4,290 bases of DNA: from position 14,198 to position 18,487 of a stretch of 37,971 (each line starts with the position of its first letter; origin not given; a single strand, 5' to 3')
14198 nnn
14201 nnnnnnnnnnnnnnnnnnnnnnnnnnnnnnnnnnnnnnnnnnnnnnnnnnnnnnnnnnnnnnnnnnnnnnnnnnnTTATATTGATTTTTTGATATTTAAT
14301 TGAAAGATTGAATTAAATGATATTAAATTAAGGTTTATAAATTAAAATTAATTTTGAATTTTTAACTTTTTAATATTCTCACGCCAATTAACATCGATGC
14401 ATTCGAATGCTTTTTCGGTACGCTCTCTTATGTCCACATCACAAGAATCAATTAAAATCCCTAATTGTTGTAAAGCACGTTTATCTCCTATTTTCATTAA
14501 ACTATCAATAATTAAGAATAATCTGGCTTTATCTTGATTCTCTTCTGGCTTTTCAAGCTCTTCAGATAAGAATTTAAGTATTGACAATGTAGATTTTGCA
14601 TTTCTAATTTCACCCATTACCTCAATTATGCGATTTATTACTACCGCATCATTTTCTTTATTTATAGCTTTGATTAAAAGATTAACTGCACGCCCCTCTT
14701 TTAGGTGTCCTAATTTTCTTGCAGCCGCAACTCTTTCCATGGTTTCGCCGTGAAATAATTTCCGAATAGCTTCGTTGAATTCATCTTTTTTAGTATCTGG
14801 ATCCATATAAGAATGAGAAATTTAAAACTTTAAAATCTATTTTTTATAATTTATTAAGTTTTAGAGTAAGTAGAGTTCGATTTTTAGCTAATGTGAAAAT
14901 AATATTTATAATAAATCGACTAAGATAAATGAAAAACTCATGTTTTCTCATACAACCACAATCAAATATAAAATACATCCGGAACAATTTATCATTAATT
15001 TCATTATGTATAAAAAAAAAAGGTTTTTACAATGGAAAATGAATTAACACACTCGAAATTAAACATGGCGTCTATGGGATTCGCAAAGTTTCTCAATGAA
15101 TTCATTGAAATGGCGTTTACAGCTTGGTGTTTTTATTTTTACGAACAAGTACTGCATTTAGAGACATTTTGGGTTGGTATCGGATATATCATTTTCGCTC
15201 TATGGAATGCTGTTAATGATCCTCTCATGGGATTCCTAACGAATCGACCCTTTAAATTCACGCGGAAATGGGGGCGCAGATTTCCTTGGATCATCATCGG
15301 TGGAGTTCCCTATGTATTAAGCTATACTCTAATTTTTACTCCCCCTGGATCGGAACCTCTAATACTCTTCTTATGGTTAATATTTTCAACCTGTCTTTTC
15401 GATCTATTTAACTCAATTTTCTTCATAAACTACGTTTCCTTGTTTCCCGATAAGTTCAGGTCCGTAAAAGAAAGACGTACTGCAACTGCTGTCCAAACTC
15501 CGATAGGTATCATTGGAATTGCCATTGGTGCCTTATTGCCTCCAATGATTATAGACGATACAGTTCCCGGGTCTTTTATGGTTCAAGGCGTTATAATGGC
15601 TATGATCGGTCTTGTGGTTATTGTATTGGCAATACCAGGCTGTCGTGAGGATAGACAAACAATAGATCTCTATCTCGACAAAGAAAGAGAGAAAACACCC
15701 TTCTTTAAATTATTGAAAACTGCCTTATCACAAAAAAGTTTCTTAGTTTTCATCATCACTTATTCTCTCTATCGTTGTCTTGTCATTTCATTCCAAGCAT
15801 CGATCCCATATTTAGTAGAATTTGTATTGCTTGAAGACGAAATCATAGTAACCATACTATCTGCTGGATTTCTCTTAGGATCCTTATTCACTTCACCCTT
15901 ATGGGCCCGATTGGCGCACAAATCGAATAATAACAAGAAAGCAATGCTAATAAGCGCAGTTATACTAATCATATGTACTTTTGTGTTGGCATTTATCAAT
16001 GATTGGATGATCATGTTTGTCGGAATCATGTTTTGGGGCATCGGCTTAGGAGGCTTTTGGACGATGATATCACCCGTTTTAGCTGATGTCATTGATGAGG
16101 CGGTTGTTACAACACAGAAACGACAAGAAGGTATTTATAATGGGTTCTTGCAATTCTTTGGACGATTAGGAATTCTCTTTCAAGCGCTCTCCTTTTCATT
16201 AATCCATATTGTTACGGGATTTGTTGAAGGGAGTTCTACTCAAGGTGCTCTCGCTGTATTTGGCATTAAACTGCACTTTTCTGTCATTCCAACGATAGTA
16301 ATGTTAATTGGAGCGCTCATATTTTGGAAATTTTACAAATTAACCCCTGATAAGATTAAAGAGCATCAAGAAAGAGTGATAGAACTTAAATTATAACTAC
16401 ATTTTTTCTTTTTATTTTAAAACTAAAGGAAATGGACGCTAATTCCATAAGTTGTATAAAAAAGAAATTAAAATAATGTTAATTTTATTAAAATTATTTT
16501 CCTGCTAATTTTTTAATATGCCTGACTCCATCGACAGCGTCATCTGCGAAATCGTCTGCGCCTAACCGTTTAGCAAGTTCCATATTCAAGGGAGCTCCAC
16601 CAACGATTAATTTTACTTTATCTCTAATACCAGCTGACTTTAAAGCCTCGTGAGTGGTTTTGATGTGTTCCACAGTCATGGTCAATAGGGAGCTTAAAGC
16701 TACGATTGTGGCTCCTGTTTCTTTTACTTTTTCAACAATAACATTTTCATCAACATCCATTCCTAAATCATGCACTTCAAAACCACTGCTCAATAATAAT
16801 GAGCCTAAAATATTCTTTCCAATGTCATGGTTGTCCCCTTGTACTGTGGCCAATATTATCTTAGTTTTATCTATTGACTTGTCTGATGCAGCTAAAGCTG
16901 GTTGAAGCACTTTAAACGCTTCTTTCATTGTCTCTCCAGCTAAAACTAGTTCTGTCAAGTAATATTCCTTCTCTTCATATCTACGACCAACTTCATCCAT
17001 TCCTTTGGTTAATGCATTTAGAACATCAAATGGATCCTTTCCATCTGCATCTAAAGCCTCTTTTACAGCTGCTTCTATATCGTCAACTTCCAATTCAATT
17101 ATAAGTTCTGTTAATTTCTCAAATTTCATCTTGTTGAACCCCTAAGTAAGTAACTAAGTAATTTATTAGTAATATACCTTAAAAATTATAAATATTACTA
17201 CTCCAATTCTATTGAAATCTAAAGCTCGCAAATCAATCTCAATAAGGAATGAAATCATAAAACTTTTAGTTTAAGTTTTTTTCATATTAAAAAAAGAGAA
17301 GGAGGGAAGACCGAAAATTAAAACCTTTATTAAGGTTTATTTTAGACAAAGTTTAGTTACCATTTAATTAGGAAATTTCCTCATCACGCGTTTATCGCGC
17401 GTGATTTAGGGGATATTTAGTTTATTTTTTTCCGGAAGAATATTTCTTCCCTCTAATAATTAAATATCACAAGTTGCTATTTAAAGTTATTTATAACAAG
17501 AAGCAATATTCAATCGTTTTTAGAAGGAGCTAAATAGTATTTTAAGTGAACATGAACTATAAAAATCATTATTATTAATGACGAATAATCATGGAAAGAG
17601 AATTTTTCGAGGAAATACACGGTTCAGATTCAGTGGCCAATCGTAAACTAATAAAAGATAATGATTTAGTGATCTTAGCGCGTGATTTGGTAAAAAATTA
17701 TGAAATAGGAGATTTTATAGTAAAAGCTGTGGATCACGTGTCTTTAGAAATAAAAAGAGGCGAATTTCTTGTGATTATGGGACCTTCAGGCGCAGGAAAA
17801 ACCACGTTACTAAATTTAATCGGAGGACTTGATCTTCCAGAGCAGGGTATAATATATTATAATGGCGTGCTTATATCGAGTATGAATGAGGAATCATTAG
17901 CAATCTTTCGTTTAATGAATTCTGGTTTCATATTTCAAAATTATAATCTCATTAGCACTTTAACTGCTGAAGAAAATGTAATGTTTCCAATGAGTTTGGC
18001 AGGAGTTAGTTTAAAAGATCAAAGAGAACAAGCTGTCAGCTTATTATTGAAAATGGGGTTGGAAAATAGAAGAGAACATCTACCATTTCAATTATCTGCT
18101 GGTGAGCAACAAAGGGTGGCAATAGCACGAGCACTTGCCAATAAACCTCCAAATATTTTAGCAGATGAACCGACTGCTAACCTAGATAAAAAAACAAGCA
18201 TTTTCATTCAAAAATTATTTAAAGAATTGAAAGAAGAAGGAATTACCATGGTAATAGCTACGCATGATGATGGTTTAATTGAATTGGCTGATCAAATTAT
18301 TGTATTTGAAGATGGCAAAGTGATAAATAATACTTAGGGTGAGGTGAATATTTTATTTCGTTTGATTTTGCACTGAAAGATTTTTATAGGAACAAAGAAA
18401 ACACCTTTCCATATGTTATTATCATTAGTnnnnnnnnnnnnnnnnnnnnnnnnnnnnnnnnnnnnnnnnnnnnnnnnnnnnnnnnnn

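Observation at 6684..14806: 8-kb ferredoxin-to-thiol redox supercluster as a candidate undescribed electron-transfer system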

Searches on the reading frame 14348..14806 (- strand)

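Call 4: search_protein_families(library=pfam, proteins=[window:14348-14806:-], max_evalue=0.01)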
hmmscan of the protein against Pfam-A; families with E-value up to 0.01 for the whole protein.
window:14348-14806:- (152 aa): 2 families
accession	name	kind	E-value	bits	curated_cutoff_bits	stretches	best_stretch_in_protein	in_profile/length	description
PF13646.12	HEAT_2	-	6e-09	36.5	27.7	1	22-77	14-67/88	HEAT repeats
PF03130.22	HEAT_PBS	-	7.8e-06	26.4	20.9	0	25-49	2-26/27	PBS lyase HEAT-like repeat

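Call 72: search_protein_families(library=ncbifam, proteins=[window:14348-14806:-], max_evalue=0.01)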
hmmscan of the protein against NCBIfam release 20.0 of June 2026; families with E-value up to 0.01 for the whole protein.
window:14348-14806:- (152 aa): 3 families
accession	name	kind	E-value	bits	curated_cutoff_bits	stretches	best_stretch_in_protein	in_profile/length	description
NF045915.1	PhycobilmeDegNblB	equivalog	1.5e-07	31.2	300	1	31-82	122-172/214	phycobilisome degradation protein NblB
NF058502.1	phyc_lyase_CpcE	equivalog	9.8e-06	25.2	330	1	25-97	59-130/260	C-phycocyanin alpha-cysteine-84 phycocyanobilin lyase subunit CpcE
NF058505.1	phyc_lyase_CpeY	equivalog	4e-05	22.4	600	1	25-126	69-162/419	C-phycoerythrin alpha-cysteine-82 phycoerythrobilin lyase CpeY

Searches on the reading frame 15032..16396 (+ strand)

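Call 4: search_protein_families(library=pfam, proteins=[window:15032-16396:+], max_evalue=0.01)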
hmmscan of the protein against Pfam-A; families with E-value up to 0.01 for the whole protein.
window:15032-16396:+ (454 aa): 2 families
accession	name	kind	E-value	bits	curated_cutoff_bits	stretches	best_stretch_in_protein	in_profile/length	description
PF13347.12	MFS_2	-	5.8e-58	196.9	27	1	16-438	3-426/427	MFS/sugar transport protein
PF07690.21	MFS_1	-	1.8e-28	99.9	33.4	2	30-382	16-344/347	Major Facilitator Superfamily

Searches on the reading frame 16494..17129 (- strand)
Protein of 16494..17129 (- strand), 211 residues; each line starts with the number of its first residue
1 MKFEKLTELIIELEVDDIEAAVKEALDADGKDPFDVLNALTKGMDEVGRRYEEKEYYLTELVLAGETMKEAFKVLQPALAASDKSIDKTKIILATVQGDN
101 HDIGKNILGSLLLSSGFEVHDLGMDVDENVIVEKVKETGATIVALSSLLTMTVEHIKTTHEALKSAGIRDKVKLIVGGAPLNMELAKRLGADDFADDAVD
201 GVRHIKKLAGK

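Call 4: search_protein_families(library=pfam, proteins=[window:16494-17129:-], max_evalue=0.01)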
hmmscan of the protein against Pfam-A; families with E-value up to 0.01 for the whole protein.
window:16494-17129:- (211 aa): 2 families
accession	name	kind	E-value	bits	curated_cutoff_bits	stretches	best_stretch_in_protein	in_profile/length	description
PF02310.24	B12-binding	-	4e-21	75.5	32.1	1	90-193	2-107/121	B12 binding domain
PF02607.22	B12-binding_2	-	2.9e-19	69.4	23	1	4-75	3-73/74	B12 binding domain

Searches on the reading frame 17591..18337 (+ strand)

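Call 50: search_protein_families(library=pfam, proteins=[window:17591-18337:+], max_evalue=0.0001)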
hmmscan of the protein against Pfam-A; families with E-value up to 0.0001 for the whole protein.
window:17591-18337:+ (248 aa): 3 families
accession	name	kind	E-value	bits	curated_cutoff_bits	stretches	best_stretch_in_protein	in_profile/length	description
PF00005.33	ABC_tran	-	3.2e-31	109.2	25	1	48-196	2-137/137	ABC transporter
PF13304.12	AAA_21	-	5e-06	27.2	27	0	158-231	228-304/304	AAA domain, putative AbiEii toxin, Type IV TA system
PF02463.25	SMC_N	-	1.4e-05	25.1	40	0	151-237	135-209/220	RecF/RecN/SMC N terminal domain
